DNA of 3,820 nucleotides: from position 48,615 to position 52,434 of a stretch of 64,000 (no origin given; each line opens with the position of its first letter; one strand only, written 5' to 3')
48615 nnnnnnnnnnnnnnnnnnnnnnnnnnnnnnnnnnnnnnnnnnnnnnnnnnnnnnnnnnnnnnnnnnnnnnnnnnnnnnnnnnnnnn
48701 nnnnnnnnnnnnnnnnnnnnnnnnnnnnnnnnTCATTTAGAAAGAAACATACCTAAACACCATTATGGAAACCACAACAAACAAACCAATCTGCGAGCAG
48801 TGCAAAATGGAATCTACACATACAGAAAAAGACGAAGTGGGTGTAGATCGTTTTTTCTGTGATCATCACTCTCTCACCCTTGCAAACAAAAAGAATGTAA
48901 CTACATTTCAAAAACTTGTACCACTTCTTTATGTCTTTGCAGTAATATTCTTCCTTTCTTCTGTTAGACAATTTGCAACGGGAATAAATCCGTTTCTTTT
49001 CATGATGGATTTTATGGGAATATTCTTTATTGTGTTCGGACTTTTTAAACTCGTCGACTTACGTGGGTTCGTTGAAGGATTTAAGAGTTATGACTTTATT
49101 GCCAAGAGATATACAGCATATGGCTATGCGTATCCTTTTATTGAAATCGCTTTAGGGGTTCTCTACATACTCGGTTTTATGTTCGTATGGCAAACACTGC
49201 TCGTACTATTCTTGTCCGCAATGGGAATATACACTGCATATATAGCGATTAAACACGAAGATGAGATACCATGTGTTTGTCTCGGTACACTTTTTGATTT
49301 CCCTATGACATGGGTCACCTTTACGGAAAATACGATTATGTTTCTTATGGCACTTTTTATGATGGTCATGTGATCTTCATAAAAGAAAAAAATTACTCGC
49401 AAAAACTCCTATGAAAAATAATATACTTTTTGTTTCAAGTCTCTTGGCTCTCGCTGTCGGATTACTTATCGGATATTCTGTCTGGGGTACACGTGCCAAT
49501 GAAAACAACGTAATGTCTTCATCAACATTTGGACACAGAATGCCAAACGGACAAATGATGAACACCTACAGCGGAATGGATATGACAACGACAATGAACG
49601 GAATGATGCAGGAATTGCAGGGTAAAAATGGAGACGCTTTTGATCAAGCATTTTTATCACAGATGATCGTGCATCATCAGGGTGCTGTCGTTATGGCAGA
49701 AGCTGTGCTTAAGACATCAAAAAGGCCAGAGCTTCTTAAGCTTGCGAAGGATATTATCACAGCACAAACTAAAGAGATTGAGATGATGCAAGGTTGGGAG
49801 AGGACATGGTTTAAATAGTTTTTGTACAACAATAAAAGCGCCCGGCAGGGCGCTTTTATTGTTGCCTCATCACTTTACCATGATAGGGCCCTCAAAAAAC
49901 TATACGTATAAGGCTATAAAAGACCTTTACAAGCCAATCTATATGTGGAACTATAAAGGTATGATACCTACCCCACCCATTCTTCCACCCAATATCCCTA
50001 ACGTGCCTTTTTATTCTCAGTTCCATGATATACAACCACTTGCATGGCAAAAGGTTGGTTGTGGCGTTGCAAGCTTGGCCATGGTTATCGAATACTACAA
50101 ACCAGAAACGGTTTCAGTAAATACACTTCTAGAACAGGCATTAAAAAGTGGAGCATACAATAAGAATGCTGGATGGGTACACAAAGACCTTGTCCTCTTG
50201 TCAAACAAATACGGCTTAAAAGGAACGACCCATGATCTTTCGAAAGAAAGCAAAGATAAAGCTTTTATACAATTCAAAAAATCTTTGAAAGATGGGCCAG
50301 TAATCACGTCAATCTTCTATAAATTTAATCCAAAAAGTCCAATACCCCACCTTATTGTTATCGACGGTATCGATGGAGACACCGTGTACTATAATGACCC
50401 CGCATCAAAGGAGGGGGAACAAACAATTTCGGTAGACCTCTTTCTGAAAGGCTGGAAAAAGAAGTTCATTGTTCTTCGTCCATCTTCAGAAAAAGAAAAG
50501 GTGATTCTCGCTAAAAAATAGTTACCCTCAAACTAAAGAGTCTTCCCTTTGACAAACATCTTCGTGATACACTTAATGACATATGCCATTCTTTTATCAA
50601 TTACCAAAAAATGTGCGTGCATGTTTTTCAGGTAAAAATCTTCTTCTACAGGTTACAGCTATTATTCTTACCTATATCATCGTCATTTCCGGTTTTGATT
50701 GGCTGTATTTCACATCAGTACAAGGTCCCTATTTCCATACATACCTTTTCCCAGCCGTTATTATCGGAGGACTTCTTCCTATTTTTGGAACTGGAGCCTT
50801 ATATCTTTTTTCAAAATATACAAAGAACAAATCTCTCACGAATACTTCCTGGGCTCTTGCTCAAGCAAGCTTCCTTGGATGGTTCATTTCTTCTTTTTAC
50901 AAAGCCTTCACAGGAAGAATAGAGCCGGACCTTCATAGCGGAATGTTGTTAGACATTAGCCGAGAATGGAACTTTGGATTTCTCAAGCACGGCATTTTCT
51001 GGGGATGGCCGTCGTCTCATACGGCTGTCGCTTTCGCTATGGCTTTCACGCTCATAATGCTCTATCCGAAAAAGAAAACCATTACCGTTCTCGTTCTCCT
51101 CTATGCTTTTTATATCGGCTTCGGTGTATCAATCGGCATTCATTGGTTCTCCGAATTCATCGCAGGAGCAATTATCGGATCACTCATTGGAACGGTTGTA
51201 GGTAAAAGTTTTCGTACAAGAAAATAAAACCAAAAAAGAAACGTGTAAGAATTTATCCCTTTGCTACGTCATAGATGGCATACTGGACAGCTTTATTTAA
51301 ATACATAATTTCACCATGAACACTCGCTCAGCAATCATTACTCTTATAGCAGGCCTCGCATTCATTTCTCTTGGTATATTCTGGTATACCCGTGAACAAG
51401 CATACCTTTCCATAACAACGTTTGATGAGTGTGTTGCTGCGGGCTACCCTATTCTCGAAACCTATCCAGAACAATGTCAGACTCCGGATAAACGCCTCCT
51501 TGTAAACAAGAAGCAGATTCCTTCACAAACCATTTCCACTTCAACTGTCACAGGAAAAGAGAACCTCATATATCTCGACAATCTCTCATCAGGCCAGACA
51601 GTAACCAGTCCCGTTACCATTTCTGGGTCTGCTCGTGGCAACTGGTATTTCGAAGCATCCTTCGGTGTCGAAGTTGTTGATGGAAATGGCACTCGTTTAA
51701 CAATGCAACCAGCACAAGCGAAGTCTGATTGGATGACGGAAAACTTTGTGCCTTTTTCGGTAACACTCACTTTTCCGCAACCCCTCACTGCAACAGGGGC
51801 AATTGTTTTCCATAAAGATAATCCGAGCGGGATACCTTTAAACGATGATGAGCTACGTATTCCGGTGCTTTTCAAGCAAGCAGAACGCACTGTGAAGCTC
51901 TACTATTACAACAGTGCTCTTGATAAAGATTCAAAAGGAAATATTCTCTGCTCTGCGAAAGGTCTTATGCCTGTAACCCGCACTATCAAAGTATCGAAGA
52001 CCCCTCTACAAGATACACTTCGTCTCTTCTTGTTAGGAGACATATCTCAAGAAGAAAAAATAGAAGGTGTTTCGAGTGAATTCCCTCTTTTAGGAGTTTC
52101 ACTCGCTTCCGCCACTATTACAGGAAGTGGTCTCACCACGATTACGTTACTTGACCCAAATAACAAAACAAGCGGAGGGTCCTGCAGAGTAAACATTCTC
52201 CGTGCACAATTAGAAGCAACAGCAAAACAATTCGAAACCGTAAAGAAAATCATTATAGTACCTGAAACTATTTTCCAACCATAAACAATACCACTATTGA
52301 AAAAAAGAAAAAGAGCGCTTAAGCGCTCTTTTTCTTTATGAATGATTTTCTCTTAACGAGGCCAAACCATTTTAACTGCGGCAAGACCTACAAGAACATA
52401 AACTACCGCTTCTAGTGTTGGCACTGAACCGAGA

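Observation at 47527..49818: Unusual metal-homeostasis operon: csoR followed by a glutathionylspermidine-synthase-like ATP-grasp ligase, a Cys/His-rich MauE-like membrane protein and a Met-rich DUF305 protein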

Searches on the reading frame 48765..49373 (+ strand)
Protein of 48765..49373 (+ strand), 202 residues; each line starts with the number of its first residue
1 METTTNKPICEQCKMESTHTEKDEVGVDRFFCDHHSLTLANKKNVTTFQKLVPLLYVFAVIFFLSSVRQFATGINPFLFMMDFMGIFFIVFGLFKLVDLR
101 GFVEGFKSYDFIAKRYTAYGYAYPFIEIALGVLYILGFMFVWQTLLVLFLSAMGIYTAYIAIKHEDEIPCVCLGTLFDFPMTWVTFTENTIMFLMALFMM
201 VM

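Call 3: search_protein_families(library=pfam, proteins=[window:48765-49373:+], max_evalue=0.1)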
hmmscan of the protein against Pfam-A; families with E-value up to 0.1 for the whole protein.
window:48765-49373:+ (202 aa): 2 families
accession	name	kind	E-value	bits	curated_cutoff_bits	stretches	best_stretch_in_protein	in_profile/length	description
PF07291.16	MauE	-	7.5e-15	55.8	27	1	83-200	11-126/128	Methylamine utilisation protein MauE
PF07681.17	DoxX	-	0.00027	21.9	23.6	1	83-158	8-83/85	DoxX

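Call 4: search_protein_families(library=ncbifam, proteins=[window:48765-49373:+], max_evalue=0.1)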
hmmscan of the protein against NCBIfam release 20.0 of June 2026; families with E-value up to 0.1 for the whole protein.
window:48765-49373:+ (202 aa): 1 family
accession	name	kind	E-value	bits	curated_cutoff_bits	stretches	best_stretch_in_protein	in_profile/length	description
NF045576.1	BT_3928_fam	equivalog_domain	0.00012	21.4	250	1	83-201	8-131/358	BT_3928 family protein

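Call 55: find_homologous_proteins(query=window:48765-49373:+)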
Query window:48765-49373:+ (202 aa): 106 proteins with E <= 0.001 among 315 candidates.
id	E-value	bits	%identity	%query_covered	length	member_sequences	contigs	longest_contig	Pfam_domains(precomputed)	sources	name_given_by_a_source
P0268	2.4e-118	411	100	93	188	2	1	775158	PF07291.17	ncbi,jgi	ncbi:MAG: MauE/DoxX family redox-associated membrane protein [Candidatus Paceibacterota bacterium]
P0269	3.4e-85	303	67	100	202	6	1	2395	PF07291.17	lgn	-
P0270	3.3e-84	300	65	100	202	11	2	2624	PF07291.17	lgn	-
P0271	8.2e-82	292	64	100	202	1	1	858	PF07291.17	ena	-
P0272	4.9e-81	290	62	100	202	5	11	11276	PF07291.17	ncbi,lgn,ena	-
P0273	2.5e-80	287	64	100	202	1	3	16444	PF07291.17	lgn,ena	-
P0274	2.5e-80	287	63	100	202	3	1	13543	PF07291.17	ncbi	-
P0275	3.3e-80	287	63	100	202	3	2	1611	PF07291.17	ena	-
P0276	1.6e-79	285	63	100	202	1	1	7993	PF07291.17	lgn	-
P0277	1.8e-79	284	61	100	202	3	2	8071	PF07291.17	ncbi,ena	-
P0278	2.2e-79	284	63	100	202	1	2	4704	PF07291.17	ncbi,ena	-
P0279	2.4e-79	284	61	100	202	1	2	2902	PF07291.17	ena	-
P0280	3.7e-79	283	62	100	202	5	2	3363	PF07291.17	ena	-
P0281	6.8e-79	283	62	100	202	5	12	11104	PF07291.17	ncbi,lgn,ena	-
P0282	8.9e-79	282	61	100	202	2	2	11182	PF07291.17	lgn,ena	-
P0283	9.5e-79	282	63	100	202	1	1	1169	PF07291.17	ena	-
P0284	1.1e-78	282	63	100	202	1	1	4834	PF07291.17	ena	-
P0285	1.6e-78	281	63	100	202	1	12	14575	PF07291.17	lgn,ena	-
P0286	2.8e-78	281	62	100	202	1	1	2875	PF07291.17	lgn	-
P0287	1.0e-77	279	65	93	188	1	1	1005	PF07291.17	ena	-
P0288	1.7e-76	275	61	100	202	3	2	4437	PF07291.17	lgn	-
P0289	3.5e-75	270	60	98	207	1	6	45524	PF07291.17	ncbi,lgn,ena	-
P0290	5.2e-75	270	60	100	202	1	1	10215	PF07291.17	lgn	-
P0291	6.6e-75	270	61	99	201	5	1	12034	PF07291.17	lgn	-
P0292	3.8e-74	267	65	93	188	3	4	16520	PF07291.17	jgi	jgi:hypothetical protein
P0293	4.2e-74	267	61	89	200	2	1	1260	PF07291.17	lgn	-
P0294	8.3e-74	266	58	100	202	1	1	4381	PF07291.17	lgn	-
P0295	1.4e-71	259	57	100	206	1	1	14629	PF07291.17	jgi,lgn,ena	-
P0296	1.9e-71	258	58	97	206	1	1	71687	PF07291.17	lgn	-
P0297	4.4e-71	257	65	93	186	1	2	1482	PF07291.17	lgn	-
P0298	7.9e-70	253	56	99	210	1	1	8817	PF07291.17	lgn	-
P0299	2.5e-69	251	56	100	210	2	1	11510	PF07291.17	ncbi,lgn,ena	-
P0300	3.2e-69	251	57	100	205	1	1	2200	PF07291.17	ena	-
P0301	3.4e-69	251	59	96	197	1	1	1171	PF07291.17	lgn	-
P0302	2.1e-68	248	56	96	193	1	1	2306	PF07291.17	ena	-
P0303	3.4e-68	248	56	96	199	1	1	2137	PF07291.17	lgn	-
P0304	3.6e-68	248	58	93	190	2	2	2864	PF07291.17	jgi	jgi:uncharacterized membrane protein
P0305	1.6e-67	245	57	93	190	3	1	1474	PF07291.17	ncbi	-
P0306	1.7e-67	245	53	100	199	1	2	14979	PF07291.17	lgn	-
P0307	5.1e-67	244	55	100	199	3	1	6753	PF07291.17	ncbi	-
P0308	5.9e-67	244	57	93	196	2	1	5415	PF07291.17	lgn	-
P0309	6.0e-67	244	55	100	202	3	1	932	PF07291.17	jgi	jgi:hypothetical protein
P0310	3.5e-66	241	59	93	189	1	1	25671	PF07291.17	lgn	-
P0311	7.7e-66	240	55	100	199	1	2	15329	PF07291.17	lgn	-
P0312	1.2e-65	239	53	100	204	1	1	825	PF07291.17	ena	-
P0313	2.0e-65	239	57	97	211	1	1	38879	PF07291.17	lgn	-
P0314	2.1e-65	239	54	96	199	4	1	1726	PF07291.17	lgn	-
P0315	2.6e-65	238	63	92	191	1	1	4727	PF07291.17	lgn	-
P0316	3.7e-65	238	55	96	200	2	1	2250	PF07291.17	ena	-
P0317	1.1e-64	236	55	95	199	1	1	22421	PF07291.17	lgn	-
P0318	1.3e-64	236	54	100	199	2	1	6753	PF07291.17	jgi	jgi:hypothetical protein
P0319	1.7e-64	236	54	100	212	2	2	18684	PF07291.17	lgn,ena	-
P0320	4.1e-64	234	53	100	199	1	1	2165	PF07291.17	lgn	-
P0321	5.4e-64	234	55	96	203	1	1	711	PF07291.17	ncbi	-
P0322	6.3e-64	234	53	96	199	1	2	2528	PF07291.17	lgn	-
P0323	1.0e-63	233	52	100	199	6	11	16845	PF07291.17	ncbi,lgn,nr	ncbi:MAG: hypothetical protein QG594_2250 [Bacteroidota bacterium]|nr:hypothetical protein [Bacteroi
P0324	1.2e-63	233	55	100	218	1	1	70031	PF07291.17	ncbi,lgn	-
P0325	2.5e-63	232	55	93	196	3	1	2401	PF07291.17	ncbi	-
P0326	7.7e-63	230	56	93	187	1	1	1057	PF07291.17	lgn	-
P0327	9.5e-63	230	54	99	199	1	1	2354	PF07291.17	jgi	jgi:hypothetical protein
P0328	1.0e-62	230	55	95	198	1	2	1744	PF07291.17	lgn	-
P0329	1.1e-62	230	53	96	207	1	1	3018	PF07291.17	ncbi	-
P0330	1.3e-62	229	57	93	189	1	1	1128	PF07291.17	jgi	jgi:uncharacterized membrane protein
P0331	2.2e-62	229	55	93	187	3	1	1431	PF07291.17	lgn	-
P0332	2.3e-62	229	54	96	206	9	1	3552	PF07291.17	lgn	-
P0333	4.4e-62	228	54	100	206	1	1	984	PF07291.17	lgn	-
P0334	3.3e-61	225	55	100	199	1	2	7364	PF07291.17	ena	-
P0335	5.7e-61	224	57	90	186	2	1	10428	PF07291.17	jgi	jgi:hypothetical protein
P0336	8.9e-61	223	59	87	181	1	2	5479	PF07291.17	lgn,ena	-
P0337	1.7e-60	223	53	93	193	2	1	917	PF07291.17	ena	-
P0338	4.8e-60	221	56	89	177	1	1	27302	PF07291.17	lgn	-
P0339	5.4e-60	221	61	80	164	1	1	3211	PF07291.17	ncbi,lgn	-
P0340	2.2e-59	219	62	80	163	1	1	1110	PF07291.17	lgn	-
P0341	5.8e-59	217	50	99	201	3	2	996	PF07291.17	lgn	-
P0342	1.6e-58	216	50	96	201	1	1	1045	PF07291.17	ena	-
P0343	3.6e-57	212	51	90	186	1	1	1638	PF07291.17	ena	-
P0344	1.0e-56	210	47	96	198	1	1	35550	PF07291.17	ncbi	-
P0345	1.8e-56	209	52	93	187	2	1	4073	PF07291.17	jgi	jgi:hypothetical protein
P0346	1.6e-55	206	50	96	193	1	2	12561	PF07291.17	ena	-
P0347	2.4e-55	206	51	90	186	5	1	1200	PF07291.17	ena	-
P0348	3.0e-55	205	48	96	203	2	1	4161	PF07291.17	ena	-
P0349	2.5e-54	202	60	78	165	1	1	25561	PF07291.17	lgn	-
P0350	3.7e-53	199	49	93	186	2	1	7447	PF07291.17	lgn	-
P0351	1.3e-51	193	54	83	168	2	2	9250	PF07291.17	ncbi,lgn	-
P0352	4.1e-51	192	47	94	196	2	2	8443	PF07291.17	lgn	-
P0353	1.6e-50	190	54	80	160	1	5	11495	PF07291.17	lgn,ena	-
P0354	4.0e-50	189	56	80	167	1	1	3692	PF07291.17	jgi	jgi:hypothetical protein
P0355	6.6e-50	188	48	93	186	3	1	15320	PF07291.17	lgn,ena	-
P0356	1.2e-49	187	48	95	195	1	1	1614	PF07291.17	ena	-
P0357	1.6e-49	187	54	84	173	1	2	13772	PF07291.17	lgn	-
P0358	9.4e-47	178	56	76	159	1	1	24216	PF07291.17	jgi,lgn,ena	-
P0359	2.3e-46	176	52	74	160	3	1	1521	PF07291.17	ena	-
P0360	4.1e-46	176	44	96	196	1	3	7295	PF07291.17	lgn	-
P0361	7.3e-38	149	42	97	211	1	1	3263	PF07291.17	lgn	-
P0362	6.5e-37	146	41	95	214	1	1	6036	PF07291.17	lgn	-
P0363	2.4e-33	134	45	66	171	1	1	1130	PF07291.17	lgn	-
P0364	2.4e-32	131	36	100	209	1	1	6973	PF19335.6,PF07291.17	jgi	jgi:hypothetical protein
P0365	1.1e-29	122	41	77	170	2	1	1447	PF07291.17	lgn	-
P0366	1.3e-29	122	40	79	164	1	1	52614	PF07291.17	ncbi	-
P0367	3.9e-29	120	40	79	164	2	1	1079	PF07291.17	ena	-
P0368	5.1e-27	113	37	74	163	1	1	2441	PF07291.17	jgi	jgi:hypothetical protein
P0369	1.4e-24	105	38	79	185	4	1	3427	PF07291.17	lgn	-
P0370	2.7e-24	104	41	71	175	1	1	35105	PF07291.17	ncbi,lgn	-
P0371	2.8e-24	104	33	100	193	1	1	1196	PF19335.6,PF07291.17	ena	-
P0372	4.6e-24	104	43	70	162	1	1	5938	PF07291.17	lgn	-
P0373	3.0e-23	101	36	79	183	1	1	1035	PF07291.17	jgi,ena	-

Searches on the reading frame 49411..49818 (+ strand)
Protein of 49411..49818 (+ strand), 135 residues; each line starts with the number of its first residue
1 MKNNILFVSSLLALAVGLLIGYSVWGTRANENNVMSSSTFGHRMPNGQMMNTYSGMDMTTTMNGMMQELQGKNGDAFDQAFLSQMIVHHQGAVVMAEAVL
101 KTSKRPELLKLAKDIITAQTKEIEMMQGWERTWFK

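Call 3: search_protein_families(library=pfam, proteins=[window:49411-49818:+], max_evalue=0.1)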
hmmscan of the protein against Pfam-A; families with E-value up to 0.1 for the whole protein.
window:49411-49818:+ (135 aa): 4 families
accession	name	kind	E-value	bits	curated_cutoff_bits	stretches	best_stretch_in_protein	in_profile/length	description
PF03713.19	DUF305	-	5.6e-22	78.9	27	1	37-129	64-150/151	Domain of unknown function (DUF305)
PF13628.12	DUF4142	-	1.6e-08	35.3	27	1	57-125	66-134/138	Domain of unknown function (DUF4142)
PF11772.13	EpuA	-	0.00012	22.1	27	1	10-39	8-36/46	DNA-directed RNA polymerase subunit beta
PF14359.12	DUF4406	-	0.0022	18.8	22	1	62-131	5-71/91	Domain of unknown function (DUF4406)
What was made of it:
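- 49411..49818 (+): 135-aa DUF305/CopM-like extracytoplasmic protein. It has an N-terminal signal/anchor helix, a Met-rich stretch (residues about 42-66) and the HHxGA motif. PF03713 E=5.6e-22 (call 3).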

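Call 4: search_protein_families(library=ncbifam, proteins=[window:49411-49818:+], max_evalue=0.1)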
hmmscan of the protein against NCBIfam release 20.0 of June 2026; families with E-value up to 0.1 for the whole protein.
window:49411-49818:+ (135 aa): 1 family
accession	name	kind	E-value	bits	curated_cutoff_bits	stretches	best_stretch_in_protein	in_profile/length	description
NF049983.1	CopM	equivalog_domain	5.4e-20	71.2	90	1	60-129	3-72/73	CopM family metallochaperone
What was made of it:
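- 49411..49818 (+): NCBIfam CopM metallochaperone domain E=5.4e-20, 71 bits against a cut-off of 90 (call 4).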

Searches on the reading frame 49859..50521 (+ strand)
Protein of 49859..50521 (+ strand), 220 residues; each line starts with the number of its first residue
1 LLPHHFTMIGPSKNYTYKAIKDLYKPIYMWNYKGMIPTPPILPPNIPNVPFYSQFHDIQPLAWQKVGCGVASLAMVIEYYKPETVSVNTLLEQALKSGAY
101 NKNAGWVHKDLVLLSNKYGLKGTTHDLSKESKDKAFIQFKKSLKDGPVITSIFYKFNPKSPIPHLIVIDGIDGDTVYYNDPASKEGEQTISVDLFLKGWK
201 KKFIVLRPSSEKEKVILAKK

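Call 3: search_protein_families(library=pfam, proteins=[window:49859-50521:+], max_evalue=0.1)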
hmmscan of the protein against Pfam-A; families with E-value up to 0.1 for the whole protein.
window:49859-50521:+ (220 aa): 6 families
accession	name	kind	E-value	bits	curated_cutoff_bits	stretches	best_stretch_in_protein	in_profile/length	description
PF13529.12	Peptidase_C39_2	-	2.2e-16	61.1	24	1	48-182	2-143/143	Peptidase_C39 like family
PF03412.21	Peptidase_C39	-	2.5e-09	37.5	22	1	67-210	12-132/133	Peptidase C39 family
PF12385.14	Peptidase_C70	-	2.8e-08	34.2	19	1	65-195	17-136/141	Papain-like cysteine protease AvrRpt2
PF11814.14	DUF3335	-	0.0011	19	25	1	129-193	112-177/206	Peptidase_C39 like family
PF09778.15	Guanylate_cyc_2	-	0.0025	17.6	28.1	0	67-121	11-62/212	Guanylylate cyclase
PF21646.3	ACTMAP-like_C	-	0.015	16.2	27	1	62-143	5-86/121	Actin maturation protease-like, C-terminal domain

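Call 4: search_protein_families(library=ncbifam, proteins=[window:49859-50521:+], max_evalue=0.1)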
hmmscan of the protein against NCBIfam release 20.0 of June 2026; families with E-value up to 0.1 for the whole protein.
window:49859-50521:+ (220 aa): 4 families
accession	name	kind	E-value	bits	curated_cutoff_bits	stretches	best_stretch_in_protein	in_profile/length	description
TIGR03796.1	NHLM_micro_ABC1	equivalog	1.6e-07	29.9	853.3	1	65-210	10-130/710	NHLP family bacteriocin export ABC transporter peptidase/permease/ATPase subunit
NF045998.1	cleave_ABC_plasm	equivalog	0.00044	18.6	500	1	68-213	8-135/673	Mbov_0121 family peptidase domain-containing ABC transporter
TIGR01193.1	bacteriocin_ABC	subfamily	0.00052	18.6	523.85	1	67-211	6-133/708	peptide cleavage/export ABC transporter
NF058616.2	C39_FapD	equivalog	0.04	13.2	330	0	164-216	138-189/224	fibril amyloid maturation endopeptidase FapD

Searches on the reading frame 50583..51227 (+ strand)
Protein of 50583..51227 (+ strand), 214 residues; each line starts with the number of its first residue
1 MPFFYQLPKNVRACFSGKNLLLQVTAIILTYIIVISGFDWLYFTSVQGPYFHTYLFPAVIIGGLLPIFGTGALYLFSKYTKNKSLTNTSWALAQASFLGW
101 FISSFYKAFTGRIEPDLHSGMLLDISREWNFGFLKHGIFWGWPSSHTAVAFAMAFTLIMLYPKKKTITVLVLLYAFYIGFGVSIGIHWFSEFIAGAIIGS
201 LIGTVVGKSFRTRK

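Call 3: search_protein_families(library=pfam, proteins=[window:50583-51227:+], max_evalue=0.1)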
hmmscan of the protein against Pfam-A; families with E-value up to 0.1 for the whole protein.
window:50583-51227:+ (214 aa): 3 families
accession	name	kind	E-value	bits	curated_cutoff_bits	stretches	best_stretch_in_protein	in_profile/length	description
PF01569.27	PAP2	-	2.6e-13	50.3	27.2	1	91-210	4-125/130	PAP2 superfamily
PF14378.12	PAP2_3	-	0.0081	16.4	27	1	81-201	55-186/190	PAP2 superfamily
PF02681.20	DUF212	-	0.047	14.3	26.5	0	137-176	40-76/126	Divergent PAP2 family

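Call 4: search_protein_families(library=ncbifam, proteins=[window:50583-51227:+], max_evalue=0.1)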
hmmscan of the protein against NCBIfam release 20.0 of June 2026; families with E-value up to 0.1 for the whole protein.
window:50583-51227:+ (214 aa): 4 families
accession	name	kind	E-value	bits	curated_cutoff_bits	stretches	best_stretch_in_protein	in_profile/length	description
NF008813.0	PRK11837.1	equivalog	6.9e-05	22.9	229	1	129-205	92-166/202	undecaprenyl-diphosphate phosphatase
NF007975.0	PRK10699.1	equivalog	0.00053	19.5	261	1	140-205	157-225/254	phosphatidylglycerophosphatase B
NF053524.1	thylo_ssl2009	equivalog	0.012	16.4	58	1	190-213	9-32/90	ssl2009 family thylakoid membrane protein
NF045654.1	APhasePhoC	equivalog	0.047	13.2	430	1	142-202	164-222/248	acid phosphatase PhoC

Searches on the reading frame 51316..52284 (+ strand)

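Call 3: search_protein_families(library=pfam, proteins=[window:51316-52284:+], max_evalue=0.1)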
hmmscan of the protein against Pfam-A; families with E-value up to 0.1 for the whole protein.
window:51316-52284:+ (322 aa): 2 families
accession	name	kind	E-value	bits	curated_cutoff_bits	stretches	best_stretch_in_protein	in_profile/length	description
PF10648.15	Gmad2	-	5e-12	46.4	25.7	1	92-171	9-83/86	Immunoglobulin-like domain of bacterial spore germination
PF10646.14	Germane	-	0.05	14.6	23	0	208-314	9-109/117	Sporulation and spore germination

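Call 4: search_protein_families(library=ncbifam, proteins=[window:51316-52284:+], max_evalue=0.1)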
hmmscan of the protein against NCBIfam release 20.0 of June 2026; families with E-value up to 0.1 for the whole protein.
window:51316-52284:+ (322 aa): 0 families
